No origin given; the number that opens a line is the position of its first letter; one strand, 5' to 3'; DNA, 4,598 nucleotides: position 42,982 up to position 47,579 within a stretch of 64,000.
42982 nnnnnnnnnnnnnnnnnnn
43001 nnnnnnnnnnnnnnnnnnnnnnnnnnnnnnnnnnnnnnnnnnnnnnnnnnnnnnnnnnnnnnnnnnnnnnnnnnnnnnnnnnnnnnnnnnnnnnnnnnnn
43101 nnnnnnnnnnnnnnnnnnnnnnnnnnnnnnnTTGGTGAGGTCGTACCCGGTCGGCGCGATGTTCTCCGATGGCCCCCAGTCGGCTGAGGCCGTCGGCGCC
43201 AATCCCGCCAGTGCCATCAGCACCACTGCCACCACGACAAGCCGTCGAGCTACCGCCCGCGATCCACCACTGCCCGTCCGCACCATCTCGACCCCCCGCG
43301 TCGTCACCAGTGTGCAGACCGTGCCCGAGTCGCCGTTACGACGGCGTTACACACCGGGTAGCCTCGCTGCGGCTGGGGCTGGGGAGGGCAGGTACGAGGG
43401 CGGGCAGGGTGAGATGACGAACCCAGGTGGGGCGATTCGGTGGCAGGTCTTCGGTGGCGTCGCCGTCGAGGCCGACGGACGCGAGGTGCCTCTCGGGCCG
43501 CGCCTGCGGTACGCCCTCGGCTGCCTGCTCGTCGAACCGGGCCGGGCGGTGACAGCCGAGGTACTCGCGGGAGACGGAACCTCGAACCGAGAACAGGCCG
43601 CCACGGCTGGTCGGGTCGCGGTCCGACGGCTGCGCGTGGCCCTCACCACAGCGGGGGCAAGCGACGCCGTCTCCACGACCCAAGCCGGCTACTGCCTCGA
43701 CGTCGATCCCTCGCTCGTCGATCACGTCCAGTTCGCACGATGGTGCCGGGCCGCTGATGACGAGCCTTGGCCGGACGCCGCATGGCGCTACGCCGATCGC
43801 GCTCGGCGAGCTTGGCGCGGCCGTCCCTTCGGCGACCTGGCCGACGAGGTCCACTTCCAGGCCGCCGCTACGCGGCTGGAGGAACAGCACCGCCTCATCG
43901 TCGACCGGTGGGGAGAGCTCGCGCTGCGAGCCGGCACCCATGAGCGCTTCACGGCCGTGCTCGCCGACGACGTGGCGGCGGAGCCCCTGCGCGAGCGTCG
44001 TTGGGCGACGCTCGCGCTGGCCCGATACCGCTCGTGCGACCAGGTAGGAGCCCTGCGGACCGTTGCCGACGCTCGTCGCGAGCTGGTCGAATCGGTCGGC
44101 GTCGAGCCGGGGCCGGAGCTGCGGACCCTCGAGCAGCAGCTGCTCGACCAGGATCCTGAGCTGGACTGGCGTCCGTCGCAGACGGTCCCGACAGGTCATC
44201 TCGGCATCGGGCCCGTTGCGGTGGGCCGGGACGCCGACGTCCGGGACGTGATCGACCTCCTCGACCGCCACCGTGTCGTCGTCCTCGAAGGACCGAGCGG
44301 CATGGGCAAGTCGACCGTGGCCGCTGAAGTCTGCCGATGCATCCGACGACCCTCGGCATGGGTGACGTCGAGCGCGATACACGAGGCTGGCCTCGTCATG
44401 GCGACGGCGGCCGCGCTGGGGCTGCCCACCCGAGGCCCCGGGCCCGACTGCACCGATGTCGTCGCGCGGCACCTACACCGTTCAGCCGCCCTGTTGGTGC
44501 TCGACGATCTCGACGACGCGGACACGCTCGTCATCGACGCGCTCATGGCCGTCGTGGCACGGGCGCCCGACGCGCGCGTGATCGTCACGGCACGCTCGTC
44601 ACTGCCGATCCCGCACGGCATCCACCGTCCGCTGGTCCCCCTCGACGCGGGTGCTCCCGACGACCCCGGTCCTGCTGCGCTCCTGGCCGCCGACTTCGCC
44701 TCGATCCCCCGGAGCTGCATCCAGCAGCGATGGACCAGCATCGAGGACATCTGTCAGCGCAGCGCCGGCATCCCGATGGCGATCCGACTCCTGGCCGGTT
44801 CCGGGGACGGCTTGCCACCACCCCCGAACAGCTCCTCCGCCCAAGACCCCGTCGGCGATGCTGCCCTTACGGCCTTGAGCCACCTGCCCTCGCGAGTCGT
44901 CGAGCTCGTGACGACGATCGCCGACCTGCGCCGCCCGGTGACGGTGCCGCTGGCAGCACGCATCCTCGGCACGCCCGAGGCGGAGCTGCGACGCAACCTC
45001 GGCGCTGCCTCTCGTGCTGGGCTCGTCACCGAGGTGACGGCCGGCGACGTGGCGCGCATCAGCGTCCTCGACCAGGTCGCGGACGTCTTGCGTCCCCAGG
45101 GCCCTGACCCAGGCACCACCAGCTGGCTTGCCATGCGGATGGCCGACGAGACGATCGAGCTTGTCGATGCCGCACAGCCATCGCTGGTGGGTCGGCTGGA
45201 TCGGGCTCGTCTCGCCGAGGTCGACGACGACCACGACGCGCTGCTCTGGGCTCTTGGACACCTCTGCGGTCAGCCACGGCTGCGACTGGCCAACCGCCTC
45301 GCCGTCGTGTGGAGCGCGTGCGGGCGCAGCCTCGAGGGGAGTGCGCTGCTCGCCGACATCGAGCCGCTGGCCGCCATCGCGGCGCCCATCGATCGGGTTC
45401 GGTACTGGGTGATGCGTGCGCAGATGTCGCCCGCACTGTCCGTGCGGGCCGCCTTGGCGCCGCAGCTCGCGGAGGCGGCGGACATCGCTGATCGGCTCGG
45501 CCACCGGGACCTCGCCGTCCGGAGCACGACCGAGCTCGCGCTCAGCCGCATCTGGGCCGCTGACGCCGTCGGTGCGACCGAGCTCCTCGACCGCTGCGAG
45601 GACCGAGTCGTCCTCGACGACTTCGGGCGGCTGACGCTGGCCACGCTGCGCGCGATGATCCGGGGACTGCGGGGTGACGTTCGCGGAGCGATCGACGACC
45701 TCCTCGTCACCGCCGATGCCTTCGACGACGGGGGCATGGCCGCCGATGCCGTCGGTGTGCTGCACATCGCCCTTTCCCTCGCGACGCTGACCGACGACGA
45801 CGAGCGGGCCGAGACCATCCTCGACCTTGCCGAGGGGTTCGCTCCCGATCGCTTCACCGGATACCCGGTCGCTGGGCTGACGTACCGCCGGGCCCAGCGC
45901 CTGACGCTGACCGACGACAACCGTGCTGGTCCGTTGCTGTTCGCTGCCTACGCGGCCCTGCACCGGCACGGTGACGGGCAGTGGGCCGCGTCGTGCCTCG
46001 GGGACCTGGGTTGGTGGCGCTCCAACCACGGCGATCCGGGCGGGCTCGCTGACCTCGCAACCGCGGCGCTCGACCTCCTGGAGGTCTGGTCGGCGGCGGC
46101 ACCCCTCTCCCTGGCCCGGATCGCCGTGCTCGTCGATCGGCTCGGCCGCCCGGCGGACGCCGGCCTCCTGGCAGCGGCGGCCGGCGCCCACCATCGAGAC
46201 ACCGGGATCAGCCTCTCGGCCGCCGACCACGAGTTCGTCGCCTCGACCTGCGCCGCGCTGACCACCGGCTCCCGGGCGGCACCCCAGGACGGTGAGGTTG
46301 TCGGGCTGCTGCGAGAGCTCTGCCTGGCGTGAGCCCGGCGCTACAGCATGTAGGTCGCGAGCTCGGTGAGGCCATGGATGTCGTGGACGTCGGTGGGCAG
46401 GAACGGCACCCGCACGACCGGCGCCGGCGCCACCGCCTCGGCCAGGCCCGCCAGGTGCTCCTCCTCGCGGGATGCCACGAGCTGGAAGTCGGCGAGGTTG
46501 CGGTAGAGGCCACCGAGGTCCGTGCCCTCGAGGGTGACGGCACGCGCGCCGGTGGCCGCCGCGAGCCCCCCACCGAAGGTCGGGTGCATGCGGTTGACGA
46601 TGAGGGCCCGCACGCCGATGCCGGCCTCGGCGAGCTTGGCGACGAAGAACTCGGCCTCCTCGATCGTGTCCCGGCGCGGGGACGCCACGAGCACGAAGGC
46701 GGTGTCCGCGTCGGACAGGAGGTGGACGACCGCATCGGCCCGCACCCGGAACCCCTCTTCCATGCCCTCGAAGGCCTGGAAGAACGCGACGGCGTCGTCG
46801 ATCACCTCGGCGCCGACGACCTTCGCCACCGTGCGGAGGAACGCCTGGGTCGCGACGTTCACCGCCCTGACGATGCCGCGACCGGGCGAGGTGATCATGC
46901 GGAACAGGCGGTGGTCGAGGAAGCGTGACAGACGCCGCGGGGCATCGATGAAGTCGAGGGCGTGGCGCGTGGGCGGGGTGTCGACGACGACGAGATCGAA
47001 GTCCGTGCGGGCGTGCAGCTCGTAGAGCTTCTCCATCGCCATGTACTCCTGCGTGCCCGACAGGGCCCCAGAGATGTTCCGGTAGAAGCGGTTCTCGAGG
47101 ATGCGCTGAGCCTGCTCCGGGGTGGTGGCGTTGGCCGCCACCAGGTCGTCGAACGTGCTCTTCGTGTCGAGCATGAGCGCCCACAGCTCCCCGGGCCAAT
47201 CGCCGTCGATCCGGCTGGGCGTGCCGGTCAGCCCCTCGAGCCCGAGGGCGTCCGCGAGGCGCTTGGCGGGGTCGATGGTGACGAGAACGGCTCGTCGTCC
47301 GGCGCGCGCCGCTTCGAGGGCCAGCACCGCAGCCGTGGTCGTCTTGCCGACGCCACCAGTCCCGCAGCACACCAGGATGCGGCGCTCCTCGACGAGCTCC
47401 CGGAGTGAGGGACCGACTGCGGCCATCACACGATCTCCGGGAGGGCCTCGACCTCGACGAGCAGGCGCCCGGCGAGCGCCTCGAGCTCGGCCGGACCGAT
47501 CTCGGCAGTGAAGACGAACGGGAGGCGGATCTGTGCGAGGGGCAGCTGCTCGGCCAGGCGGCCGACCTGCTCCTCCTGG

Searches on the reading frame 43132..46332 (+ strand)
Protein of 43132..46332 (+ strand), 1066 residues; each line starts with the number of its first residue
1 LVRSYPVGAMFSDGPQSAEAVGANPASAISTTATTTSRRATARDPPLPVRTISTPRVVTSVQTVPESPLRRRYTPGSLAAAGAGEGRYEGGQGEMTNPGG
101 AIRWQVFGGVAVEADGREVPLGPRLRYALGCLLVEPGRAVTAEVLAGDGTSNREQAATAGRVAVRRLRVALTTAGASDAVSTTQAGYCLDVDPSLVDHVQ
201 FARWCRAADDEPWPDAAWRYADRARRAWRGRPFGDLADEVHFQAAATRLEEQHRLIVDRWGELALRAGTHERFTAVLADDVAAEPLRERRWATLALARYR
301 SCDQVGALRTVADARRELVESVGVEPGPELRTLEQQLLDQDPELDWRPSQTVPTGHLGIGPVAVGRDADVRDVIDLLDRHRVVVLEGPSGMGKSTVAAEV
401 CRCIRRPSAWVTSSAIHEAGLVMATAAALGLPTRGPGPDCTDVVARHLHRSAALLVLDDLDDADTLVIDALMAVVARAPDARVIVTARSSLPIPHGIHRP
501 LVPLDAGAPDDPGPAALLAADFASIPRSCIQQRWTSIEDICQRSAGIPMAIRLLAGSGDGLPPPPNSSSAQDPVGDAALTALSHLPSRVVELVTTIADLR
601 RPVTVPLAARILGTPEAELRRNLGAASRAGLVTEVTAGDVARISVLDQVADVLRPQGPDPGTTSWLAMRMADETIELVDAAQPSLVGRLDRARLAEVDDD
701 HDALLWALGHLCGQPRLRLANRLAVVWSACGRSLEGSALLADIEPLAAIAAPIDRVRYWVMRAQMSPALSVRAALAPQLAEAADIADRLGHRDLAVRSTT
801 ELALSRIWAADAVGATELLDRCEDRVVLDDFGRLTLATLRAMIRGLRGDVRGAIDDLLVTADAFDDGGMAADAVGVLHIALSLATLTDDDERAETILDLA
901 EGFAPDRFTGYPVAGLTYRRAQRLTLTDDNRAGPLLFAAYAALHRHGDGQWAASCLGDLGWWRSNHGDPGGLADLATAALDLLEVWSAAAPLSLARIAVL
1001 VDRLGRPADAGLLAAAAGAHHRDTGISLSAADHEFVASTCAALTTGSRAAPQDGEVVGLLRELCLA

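Call 77: search_protein_families(library=pfam, proteins=[window:43132-46332:+], max_evalue=0.001)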
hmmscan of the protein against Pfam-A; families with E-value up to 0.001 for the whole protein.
window:43132-46332:+ (1066 aa): 8 families
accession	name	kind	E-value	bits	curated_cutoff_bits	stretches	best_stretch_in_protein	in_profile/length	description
PF03704.23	BTAD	-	6.1e-21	75.8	22.1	1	201-338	6-146/146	Bacterial transcriptional activator domain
PF13191.12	AAA_16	-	1.9e-06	28.9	32.6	1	364-484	3-165/167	AAA ATPase domain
PF20703.3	nSTAND1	-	7.3e-05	23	27.1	1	365-489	18-161/379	Novel STAND NTPase 1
PF00931.28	NB-ARC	-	0.0001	22.1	23.5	1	369-489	4-137/248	NB-ARC domain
PF20720.3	nSTAND3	-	0.00011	22.4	27.2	1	370-402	7-39/155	Novel STAND NTPase 3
PF05729.18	NACHT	-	0.00015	22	26.7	1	381-497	1-140/167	NACHT domain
PF07728.20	AAA_5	-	0.00034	21.1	22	1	383-474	2-89/139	AAA domain (dynein-related subfamily)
PF13481.12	AAA_25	-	0.0008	19.5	27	0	375-412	28-65/195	AAA domain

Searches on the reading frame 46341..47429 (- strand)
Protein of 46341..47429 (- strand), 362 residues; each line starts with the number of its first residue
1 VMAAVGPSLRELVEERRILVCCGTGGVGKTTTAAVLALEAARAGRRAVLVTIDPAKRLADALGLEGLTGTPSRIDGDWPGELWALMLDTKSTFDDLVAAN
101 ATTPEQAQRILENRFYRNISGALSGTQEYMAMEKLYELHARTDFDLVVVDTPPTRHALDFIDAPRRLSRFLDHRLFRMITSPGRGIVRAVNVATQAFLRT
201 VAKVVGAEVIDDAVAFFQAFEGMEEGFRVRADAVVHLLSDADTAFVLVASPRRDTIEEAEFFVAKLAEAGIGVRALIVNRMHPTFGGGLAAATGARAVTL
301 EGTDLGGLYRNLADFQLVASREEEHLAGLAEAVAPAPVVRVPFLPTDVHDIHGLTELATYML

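Call 77: search_protein_families(library=pfam, proteins=[window:46341-47429:-], max_evalue=0.001)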
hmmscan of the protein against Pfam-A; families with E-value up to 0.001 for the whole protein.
window:46341-47429:- (362 aa): 7 families
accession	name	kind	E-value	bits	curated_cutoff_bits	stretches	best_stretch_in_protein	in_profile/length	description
PF02374.21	ArsA_ATPase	-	2.7e-32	112.6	24.3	1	17-283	2-247/305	Anion-transporting ATPase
PF13614.12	AAA_31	-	3.4e-08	34.1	27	1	18-157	4-131/177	AAA domain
PF01656.29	CbiA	-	5.9e-08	33.2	25.4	1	18-121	1-54/125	CobQ/CobB/MinD/ParA nucleotide binding domain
PF10609.15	ParA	-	4.1e-06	26.8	27.1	1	16-53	4-41/246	NUBPL iron-transfer P-loop NTPase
PF00448.28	SRP54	-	8.1e-05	22.8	22.7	1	18-54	3-39/196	SRP54-type protein, GTPase domain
PF20720.3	nSTAND3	-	0.0001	22.5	27.2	1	10-50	11-51/155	Novel STAND NTPase 3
PF13401.12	AAA_22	-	0.00042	21.1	27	0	15-55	4-44/130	AAA domain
